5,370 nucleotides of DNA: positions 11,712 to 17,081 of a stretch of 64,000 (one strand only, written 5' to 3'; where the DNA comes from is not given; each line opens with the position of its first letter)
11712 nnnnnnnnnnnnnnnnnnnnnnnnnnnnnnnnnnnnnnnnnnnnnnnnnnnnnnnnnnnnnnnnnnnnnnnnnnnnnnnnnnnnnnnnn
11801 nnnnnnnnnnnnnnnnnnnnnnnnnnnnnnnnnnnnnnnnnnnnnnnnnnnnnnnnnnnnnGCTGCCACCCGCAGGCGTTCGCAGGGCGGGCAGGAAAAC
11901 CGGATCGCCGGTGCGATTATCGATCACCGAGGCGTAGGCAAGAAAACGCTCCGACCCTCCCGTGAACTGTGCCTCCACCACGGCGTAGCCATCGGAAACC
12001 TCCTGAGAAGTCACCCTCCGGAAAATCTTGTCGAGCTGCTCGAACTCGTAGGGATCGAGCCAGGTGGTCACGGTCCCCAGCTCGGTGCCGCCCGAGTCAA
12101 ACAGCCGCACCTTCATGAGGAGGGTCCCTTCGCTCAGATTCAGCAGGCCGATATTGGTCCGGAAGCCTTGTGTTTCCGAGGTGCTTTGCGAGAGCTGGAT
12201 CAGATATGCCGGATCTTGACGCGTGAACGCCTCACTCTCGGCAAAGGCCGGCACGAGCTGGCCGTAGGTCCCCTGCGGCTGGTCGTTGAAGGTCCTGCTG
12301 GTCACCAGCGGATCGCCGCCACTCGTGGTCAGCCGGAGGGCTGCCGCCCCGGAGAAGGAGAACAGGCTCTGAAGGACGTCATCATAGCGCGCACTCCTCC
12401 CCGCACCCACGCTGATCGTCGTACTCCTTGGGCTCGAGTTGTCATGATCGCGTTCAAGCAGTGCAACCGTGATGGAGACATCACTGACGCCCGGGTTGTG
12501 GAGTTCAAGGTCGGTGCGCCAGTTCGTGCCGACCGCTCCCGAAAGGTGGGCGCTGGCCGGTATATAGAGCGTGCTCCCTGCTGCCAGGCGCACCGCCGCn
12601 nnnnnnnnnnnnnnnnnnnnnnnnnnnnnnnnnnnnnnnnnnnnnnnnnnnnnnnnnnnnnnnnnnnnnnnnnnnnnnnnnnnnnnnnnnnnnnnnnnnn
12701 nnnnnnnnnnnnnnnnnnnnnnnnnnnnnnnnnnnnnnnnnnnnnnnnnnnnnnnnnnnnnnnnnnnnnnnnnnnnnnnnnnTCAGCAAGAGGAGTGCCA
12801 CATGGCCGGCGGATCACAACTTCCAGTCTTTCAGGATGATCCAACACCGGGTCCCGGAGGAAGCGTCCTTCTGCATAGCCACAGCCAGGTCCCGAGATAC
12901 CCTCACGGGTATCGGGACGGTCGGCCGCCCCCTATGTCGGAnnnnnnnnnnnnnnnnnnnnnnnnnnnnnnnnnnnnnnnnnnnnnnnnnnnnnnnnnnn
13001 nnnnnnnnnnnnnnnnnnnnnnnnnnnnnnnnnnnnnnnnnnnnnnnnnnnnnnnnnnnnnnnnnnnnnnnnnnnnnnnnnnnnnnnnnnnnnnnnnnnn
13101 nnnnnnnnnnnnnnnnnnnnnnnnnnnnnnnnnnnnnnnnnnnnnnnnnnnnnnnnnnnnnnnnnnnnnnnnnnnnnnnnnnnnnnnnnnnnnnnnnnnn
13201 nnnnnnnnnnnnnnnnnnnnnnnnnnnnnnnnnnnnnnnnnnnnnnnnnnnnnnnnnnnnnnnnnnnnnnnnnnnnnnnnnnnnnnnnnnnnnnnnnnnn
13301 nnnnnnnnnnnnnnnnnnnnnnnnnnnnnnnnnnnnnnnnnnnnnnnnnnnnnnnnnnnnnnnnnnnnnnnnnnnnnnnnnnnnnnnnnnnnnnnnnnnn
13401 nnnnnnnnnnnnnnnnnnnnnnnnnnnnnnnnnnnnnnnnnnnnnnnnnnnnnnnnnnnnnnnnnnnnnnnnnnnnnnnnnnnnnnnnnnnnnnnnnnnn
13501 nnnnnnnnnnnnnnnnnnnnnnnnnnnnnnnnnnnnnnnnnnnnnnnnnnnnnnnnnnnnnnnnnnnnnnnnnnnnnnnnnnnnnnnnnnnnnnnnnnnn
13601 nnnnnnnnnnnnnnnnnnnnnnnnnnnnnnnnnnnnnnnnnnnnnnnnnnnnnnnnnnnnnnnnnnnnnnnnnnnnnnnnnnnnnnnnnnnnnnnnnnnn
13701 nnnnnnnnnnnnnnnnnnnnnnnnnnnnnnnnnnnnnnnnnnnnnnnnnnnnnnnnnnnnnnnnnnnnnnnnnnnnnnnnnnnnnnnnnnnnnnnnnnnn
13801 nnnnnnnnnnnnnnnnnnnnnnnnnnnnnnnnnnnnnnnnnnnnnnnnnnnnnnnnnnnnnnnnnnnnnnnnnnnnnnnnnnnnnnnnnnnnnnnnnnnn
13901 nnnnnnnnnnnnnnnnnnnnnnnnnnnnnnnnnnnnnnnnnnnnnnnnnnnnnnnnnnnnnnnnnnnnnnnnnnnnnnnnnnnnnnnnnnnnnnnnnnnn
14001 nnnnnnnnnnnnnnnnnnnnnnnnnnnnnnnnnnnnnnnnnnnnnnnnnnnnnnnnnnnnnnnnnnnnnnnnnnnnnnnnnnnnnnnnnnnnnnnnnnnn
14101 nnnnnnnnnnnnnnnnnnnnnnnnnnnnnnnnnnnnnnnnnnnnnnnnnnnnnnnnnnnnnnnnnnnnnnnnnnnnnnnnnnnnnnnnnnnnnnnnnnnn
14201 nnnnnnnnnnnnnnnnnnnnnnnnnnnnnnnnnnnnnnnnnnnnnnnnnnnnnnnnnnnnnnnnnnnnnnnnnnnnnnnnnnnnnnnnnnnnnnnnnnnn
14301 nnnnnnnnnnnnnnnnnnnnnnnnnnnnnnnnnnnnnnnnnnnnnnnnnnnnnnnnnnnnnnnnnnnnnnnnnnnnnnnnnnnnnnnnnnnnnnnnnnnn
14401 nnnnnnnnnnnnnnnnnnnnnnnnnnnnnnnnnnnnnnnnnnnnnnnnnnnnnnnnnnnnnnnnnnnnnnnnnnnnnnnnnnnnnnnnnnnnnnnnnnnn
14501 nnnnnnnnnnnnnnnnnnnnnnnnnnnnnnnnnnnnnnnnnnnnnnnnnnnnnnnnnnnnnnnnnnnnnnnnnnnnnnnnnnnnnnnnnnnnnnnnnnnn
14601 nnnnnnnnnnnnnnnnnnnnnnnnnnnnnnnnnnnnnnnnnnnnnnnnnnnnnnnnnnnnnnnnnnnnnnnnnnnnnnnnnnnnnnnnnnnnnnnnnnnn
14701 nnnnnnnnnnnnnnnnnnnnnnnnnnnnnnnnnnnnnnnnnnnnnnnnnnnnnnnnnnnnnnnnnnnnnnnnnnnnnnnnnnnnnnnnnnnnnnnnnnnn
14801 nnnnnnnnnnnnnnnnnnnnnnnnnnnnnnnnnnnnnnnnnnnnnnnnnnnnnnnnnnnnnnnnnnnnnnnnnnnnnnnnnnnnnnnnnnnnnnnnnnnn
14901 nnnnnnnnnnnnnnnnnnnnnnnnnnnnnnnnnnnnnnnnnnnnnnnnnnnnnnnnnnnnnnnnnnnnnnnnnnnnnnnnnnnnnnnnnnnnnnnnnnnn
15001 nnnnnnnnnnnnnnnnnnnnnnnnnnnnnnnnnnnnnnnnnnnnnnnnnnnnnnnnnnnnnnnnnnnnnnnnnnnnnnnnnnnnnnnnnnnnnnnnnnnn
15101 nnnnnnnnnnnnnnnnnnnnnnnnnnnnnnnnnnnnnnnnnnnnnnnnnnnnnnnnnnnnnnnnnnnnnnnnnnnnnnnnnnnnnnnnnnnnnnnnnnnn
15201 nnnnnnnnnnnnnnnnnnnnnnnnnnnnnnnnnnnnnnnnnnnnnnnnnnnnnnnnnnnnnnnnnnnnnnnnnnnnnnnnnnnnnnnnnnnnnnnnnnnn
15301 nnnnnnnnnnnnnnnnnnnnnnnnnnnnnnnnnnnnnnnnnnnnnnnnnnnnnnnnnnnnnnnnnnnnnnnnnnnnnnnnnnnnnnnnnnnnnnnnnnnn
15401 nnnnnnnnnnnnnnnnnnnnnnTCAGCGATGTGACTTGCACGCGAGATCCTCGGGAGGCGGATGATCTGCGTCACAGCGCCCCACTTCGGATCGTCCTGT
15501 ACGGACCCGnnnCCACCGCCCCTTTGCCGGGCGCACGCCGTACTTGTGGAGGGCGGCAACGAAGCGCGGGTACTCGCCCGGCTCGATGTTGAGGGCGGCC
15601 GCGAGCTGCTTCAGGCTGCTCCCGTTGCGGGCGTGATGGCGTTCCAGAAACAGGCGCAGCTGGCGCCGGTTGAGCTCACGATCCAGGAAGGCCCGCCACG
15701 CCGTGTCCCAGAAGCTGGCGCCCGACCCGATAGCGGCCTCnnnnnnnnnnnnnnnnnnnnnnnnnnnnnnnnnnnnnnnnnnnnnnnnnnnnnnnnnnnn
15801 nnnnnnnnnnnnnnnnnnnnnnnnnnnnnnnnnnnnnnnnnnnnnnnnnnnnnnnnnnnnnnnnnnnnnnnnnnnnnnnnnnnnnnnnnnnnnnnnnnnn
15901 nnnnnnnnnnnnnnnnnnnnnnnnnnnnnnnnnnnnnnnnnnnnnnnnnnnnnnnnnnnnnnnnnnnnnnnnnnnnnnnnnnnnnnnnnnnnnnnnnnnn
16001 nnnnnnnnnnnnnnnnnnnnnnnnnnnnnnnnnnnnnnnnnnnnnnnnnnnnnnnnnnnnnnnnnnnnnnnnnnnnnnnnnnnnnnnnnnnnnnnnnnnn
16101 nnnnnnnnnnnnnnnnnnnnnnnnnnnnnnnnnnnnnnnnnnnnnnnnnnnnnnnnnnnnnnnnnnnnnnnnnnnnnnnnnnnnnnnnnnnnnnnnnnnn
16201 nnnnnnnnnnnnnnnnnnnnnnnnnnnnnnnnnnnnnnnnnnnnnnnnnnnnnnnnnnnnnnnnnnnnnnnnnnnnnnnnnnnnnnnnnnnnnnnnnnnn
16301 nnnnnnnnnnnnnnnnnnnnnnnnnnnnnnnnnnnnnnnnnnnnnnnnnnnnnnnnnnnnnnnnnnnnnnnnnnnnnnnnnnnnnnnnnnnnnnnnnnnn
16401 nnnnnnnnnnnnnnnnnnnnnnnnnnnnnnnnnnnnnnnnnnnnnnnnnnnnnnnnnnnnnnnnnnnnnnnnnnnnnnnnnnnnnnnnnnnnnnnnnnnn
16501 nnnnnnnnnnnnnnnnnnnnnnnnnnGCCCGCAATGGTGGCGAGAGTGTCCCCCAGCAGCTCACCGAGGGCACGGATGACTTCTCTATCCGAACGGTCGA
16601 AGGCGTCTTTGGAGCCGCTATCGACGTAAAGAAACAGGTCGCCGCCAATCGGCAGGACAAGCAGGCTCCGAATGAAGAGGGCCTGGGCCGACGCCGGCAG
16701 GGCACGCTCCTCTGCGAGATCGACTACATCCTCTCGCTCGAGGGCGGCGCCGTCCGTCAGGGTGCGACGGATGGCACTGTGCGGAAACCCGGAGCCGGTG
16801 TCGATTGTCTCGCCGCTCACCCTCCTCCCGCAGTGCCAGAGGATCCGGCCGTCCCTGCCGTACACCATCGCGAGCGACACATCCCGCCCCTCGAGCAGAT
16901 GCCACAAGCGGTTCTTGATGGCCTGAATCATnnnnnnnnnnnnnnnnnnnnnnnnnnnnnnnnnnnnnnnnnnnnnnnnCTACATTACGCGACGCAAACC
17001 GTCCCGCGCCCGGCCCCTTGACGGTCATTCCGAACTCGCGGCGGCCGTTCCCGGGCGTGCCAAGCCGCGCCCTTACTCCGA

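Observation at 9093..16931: TPR-sensing Ser/Thr kinase + receiver-less sigma54 activator + sigma54-driven giant secreted protein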

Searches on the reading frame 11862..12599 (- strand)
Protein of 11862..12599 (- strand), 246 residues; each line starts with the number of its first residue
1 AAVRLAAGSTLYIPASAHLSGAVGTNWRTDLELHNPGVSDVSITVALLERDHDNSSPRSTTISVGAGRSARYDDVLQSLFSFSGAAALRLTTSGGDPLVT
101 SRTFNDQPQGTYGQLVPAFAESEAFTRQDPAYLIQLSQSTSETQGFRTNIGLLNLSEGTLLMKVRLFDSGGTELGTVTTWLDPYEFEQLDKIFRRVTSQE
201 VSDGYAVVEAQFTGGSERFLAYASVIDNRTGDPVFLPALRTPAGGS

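Call 51: find_homologous_proteins(query=window:11862-12599:-, max_evalue=0.00001)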
Query window:11862-12599:- (246 aa): 169 proteins with E <= 0.00001 among 3835 candidates; the best 120 are listed.
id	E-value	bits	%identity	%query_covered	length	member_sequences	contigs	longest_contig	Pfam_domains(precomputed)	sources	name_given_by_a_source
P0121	3.1e-97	343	49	98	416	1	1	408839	-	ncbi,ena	-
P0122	2.9e-92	326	49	96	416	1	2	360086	-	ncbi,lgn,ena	-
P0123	6.9e-88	312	49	95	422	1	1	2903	-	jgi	jgi:hypothetical protein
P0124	8.2e-83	296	45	93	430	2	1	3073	-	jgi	jgi:hypothetical protein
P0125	9.5e-82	292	54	59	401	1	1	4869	-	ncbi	-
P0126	5.4e-81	290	48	92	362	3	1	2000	PF25839.1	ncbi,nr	ncbi:MAG TPA: hypothetical protein ENK19_00610 [Acidobacteria bacterium]|nr:hypothetical protein [Ac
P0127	8.4e-71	256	46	93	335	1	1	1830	-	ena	-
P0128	7.1e-65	237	50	95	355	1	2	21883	PF00801.27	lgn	-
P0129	6.9e-64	234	51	94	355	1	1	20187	PF00801.27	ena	-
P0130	3.5e-63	231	49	96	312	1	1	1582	-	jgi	-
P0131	6.1e-63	231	50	96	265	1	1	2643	-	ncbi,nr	ncbi:MAG TPA: hypothetical protein VLT32_23890, partial [Candidatus Sulfomarinibacteraceae bacterium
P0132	1.1e-62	230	49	94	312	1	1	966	-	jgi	-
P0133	1.7e-62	229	48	96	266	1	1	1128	-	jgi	jgi:hypothetical protein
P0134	3.1e-60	222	48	94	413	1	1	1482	PF25852.1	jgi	-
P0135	6.5e-60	221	48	93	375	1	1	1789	-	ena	-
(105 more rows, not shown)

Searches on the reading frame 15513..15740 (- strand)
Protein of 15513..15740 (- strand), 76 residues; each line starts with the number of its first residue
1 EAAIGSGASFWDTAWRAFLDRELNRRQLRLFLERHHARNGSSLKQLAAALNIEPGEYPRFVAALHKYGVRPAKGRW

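Call 25: find_related_loci(query=A3, collection=genome_contigs, flank=10000)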
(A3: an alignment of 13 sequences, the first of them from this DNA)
Query A3 (76 aa) in genome_contigs; peptide patterns used: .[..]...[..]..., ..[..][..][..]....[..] (x = any residue, [..] = any of these).
140 stretches matched a pattern; 35 encode a relative of the query (tblastn E <= 1e-3); 35 distinct loci.
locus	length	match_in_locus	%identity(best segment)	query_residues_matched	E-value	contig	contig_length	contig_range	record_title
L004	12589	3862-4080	77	1-73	6e-34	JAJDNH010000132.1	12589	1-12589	MAG: Acidobacteria bacterium isolate ALJrbin.24 k141_3818310, whole genome shotgun sequence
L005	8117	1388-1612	68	1-75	1e-29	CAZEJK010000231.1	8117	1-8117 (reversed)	MAG TPA_asm: uncultured Thermoanaerobaculia bacterium isolate SRP332253_co1_73 genome assembly, contig: NODE_14714_lengt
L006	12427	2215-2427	66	1-71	7e-27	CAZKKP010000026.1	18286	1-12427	MAG TPA_asm: uncultured Thermoanaerobaculia bacterium isolate SRP072547_co1_61 genome assembly, contig: NODE_4863_length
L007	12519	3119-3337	60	1-73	1e-26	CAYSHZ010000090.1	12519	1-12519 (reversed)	MAG TPA_asm: uncultured Thermoanaerobaculia bacterium isolate binchicken_co67_263 genome assembly, contig: NODE_5367_len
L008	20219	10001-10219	62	1-73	3e-26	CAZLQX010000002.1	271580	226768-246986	MAG TPA_asm: uncultured Holophagales bacterium isolate binchicken_co22_26 genome assembly, contig: NODE_17_length_271580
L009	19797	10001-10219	60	1-73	4e-26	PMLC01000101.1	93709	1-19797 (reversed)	MAG: Acidobacteria bacterium isolate fen_297 73.20120600_E1D.18_contig_4716, whole genome shotgun sequence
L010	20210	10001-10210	56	4-73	4e-25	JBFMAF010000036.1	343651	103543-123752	MAG: Acidobacteriota bacterium isolate MAG131 MAG131_36, whole genome shotgun sequence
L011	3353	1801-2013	58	1-71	4e-25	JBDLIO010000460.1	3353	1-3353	MAG: Acidobacteriota bacterium isolate MAG033 MAG033_460, whole genome shotgun sequence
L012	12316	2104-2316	62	1-71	4e-25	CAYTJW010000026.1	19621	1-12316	MAG TPA_asm: uncultured Thermoanaerobaculia bacterium isolate binchicken_co66_87 genome assembly, contig: NODE_4437_leng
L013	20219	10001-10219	56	1-73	6e-25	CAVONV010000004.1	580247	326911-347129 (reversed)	MAG: uncultured Acidobacteriota bacterium isolate MFD09964.bin.1.111 genome assembly, contig: contig_21452, whole genome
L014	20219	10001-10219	55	1-73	5e-24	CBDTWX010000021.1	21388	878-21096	MAG TPA_asm: uncultured Thermoanaerobaculia bacterium isolate ERR2431952_concoct_53 genome assembly, contig: ERZ23880211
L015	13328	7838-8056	58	1-73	7e-24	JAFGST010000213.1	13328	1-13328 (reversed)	MAG: Candidatus Aminicenantes bacterium isolate Zod_Metabat.920 k87_11453566, whole genome shotgun sequence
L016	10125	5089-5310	55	2-75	1e-23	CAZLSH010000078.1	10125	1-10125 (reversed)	MAG TPA_asm: uncultured Clostridia bacterium isolate SRP192927_co7_47 genome assembly, contig: NODE_13767_length_10125_c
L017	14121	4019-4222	54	4-71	8e-23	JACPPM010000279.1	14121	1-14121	MAG: Acidobacteria bacterium isolate NC_groundwater_627_Ag_B-0.1um_62_56 B_1_S1_Biohub_coassembly_k141_4431456, whole ge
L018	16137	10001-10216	57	2-73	7e-22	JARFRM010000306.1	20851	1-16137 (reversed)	MAG: Thermoanaerobaculales bacterium isolate MAG_Ve_Sed_50 k141_5190209, whole genome shotgun sequence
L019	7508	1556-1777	49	2-75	1e-21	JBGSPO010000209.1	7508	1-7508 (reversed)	MAG: Candidatus Aminicenantia bacterium isolate JTS-AC306 k141_2582200, whole genome shotgun sequence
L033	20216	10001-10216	49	4-75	1e-18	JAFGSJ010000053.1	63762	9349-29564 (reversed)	MAG: bacterium isolate Zod_Metabat.886 k87_2444884, whole genome shotgun sequence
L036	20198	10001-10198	42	6-71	2e-16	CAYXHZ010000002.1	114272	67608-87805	MAG TPA_asm: uncultured Clostridia bacterium isolate SRP220891_co1_155 genome assembly, contig: NODE_233_length_114272_c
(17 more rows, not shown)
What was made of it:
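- Tried and rejected: The C-domain alignment A3 worked (call 25).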

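Call 41: search_protein_families(library=pfam, proteins=[L008:13611-14165:+, L015:8237-8767:+, L019:6701-6991:+, L006:6353-8401:+, L009:10646-11596:+, L033:4970-5572:-, L036:7928-8458:-, L008:10418-11023:+, L013:10965-11411:-], max_evalue=0.01)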
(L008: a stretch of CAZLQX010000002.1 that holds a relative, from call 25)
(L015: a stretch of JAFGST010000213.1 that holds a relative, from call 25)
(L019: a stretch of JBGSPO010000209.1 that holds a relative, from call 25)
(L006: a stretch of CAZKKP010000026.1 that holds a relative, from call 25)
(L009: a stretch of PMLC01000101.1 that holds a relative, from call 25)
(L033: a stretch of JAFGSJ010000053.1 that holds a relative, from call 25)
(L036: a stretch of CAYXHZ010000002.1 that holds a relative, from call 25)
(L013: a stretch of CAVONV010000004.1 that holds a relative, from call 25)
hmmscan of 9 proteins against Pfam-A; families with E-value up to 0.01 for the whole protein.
L008:13611-14165:+ (184 aa): 1 family
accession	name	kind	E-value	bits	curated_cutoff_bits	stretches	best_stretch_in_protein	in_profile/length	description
PF11008.14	DUF2846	-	1.7e-12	47.7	34.3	1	64-139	3-82/92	Protein of unknown function (DUF2846)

L015:8237-8767:+ (176 aa): 0 families

L019:6701-6991:+ (96 aa): 1 family
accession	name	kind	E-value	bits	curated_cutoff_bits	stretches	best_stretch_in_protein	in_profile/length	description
PF22586.1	ANCHR-like_BBOX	-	0.0049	17.4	27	1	54-73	9-28/39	ANCHR-like B-box zinc-binding domain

L006:6353-8401:+ (682 aa): 4 families
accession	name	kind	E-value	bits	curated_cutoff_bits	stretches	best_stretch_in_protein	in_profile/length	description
PF13360.13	PQQ_2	-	2.7e-22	80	27.6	2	71-154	67-151/233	Outer membrane protein assembly factor BamB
PF01011.28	PQQ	-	3.5e-11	43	26.7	1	26-105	1-85/595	Glucose/ethanol/alcohol dehydrogenase, beta-propeller domain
PF13570.13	Beta-prop_ACSF4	-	1.3e-07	31.8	133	1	80-196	64-169/329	Beta-alanine-activating enzyme, beta-propeller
PF23727.1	Beta-prop_FAM234A_B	-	0.0086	15.1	26.4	0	133-198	54-116/467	FAM234A/B beta-propeller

L009:10646-11596:+ (316 aa): 1 family
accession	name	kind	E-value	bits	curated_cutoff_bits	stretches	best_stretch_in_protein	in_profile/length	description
PF20456.3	DUF6709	-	5.3e-11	42.5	27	1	107-197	247-337/339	Family of unknown function (DUF6709)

L033:4970-5572:- (200 aa): 1 family
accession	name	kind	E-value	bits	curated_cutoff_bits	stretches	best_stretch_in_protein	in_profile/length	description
PF13505.12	OMP_b-brl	-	0.0012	19.4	28.7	1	23-172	6-153/175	Outer membrane protein beta-barrel domain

L036:7928-8458:- (176 aa): 0 families

L008:10418-11023:+ (201 aa): 0 families

L013:10965-11411:- (148 aa): 1 family
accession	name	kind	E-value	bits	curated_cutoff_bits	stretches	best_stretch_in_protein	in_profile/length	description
PF12773.13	DZR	-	0.0092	16.6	27.3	0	41-103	3-38/45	Double zinc ribbon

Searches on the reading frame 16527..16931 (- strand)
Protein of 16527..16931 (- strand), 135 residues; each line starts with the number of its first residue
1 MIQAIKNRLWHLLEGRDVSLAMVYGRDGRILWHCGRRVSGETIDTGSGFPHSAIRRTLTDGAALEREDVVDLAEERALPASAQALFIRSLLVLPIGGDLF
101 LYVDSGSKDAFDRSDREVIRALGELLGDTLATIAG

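Call 61: predict_structure(alignment_id=A2)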
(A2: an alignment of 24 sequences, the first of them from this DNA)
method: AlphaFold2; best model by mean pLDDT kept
length: 135 residues; sequences in the alignment: 24
mean_pLDDT: 87.7   pTM: 0.84
mean pLDDT of the five models: 87.7, 86.7, 86.0, 83.4, 82.6
residues with pLDDT >= 90: 68; 70-90: 56; 50-70: 10; < 50: 1
segments of 3 or more residues with pLDDT < 50: none
pLDDT, mean of each block of 10 residues (from residue 1): 87 86 96 92 91 88 89 60 79 93 93 94 93 86
secondary structure, 60 per line:
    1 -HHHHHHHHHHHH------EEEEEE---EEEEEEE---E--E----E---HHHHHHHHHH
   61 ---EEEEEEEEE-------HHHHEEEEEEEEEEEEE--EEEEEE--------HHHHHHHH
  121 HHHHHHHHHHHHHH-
elements in order: H2-13 E20-25 E29-35 H51-60 E64-72 H80-83 E84-96 E99-104 H113-134
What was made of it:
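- On GAF-domain activators (NifA/NorR/FhlA type): The AF2 N-domain has pLDDT 87.7 (call 61).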

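Call 64: fold_search(model_id=the predicted structure, library=pdb)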
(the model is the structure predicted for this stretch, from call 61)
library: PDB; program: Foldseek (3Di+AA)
matches with E <= 10: 884; with E <= 0.001: 8
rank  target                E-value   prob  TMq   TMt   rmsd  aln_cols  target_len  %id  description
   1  2y79_B                2.4e-04  1.00  0.52  0.49   8.4       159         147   19  STRUCTURE OF THE FIRST GAF DOMAIN E87A MUTANT OF MYCOBACTERIUM TUBERCULOSIS DOSS (released 2011-02-16)
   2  4ynr_B                3.0e-04  1.00  0.50  0.47   8.4       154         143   21  DosS GAFA Domain Reduced CO Bound Crystal Structure (released 2016-02-24)
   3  4ynr_A                4.8e-04  1.00  0.51  0.49   8.3       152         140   20  DosS GAFA Domain Reduced CO Bound Crystal Structure (released 2016-02-24)
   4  2w3h_A                5.1e-04  1.00  0.50  0.46   8.5       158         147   18  Cyanide bound structure of the first GAF domain of Mycobacterium tuberculosis DosS (released 2009-03-10)
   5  4yof_A                5.4e-04  1.00  0.50  0.49   8.4       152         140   20  DosS GAFA Domain Reduced Nitric Oxide Bound Crystal Structure (released 2016-03-23)
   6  2w3h_B                6.5e-04  1.00  0.51  0.48   8.3       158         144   20  Cyanide bound structure of the first GAF domain of Mycobacterium tuberculosis DosS (released 2009-03-10)
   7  4yof_B                7.3e-04  1.00  0.50  0.48   8.4       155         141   19  DosS GAFA Domain Reduced Nitric Oxide Bound Crystal Structure (released 2016-03-23)
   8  2w3d_B                7.8e-04  1.00  0.52  0.49   8.3       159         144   19  Structure of the first GAF domain of Mycobacterium tuberculosis DosS (released 2009-03-10)
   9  2y79_A                1.1e-03  1.00  0.49  0.45   8.4       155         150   19  STRUCTURE OF THE FIRST GAF DOMAIN E87A MUTANT OF MYCOBACTERIUM TUBERCULOSIS DOSS (released 2011-02-16)
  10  2y8h_A                1.3e-03  1.00  0.48  0.44   8.5       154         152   20  STRUCTURE OF THE FIRST GAF DOMAIN E87G MUTANT OF MYCOBACTERIUM TUBERCULOSIS DOSS (released 2011-02-23)
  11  3o5y_A                1.7e-03  1.00  0.56  0.54   6.1       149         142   14  The Crystal Structure of the GAF domain of a two-component sensor histidine kinase from Bacillus halodurans to 2.45A (released 2010-08-11)
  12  4mn7_B                2.3e-03  1.00  0.56  0.54   5.4       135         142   16  Structural and biochemical analysis of type II free methionine-R-sulfoxide reductase from Thermoplasma acidophilum (released 2014-08-06)
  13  2w3d_A                2.6e-03  1.00  0.50  0.46   7.1       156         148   17  Structure of the first GAF domain of Mycobacterium tuberculosis DosS (released 2009-03-10)
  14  9r2r_A                2.9e-03  0.66  0.20  0.20  13.7       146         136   14  De novo designed M7 protein fold (released 2025-05-14)
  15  4mmn_A                3.1e-03  1.00  0.56  0.54   5.5       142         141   13  Structural and biochemical analysis of type II free methionine-R-sulfoxide reductase from Thermoplasma acidophilum (released 2014-08-06)
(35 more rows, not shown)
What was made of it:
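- On NtrC-type response regulators: The N-domain folds as GAF-like (call 64).
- On GAF-domain activators (NifA/NorR/FhlA type): Foldseek's best hits are the DosS/DosT GAF-A domains at E 2e-4 and TM about 0.5, with Roadblock/LC7 folds nearly as good (call 64).
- Foldseek's best matches to the N-domain are ligand-binding GAF domains (call 64).
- Tried and rejected: The N-domain was therefore modelled alone (calls 61, 64).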

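Call 69: search_protein_representatives(protein=window:16527-16931:-)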
Query: 135 residues. Proteins with E-value up to 0.001 (for the whole library): 67; up to 1e-10: 39; up to 1e-30: 4. The best 67 are listed.
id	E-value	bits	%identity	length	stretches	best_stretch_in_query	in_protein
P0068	3.6e-35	137.0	52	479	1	1-130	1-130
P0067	6.8e-32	126.5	47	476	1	1-131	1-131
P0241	1.3e-31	125.6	45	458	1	1-132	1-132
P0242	2.3e-31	124.7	44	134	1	1-130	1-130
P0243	1.8e-29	118.6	49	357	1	1-131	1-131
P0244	1.5e-28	115.6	46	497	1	2-132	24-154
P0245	4.4e-28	114.1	45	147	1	1-132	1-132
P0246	8.6e-28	113.2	47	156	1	1-112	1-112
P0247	1.1e-27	112.9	50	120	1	2-119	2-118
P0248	1.6e-27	112.3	45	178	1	1-127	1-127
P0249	4.6e-26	107.6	52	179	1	27-133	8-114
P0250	5.1e-26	107.4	43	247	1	1-130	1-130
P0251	2.6e-25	105.1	38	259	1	1-131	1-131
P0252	2.1e-24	102.2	41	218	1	1-129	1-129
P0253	2.7e-24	101.9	41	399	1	1-134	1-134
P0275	4.0e-11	59.2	30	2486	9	6-63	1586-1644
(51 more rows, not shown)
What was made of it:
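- Closest known: NtrB/NtrC-type two-component systems. Different: Its input domain is a family-specific GAF-like fold (calls 64, 69).
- Full-length hits are about 450-500 aa, apart from one 2486-aa protein, P0275 (call 69). It is confined to this kinase-linked family (call 69).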
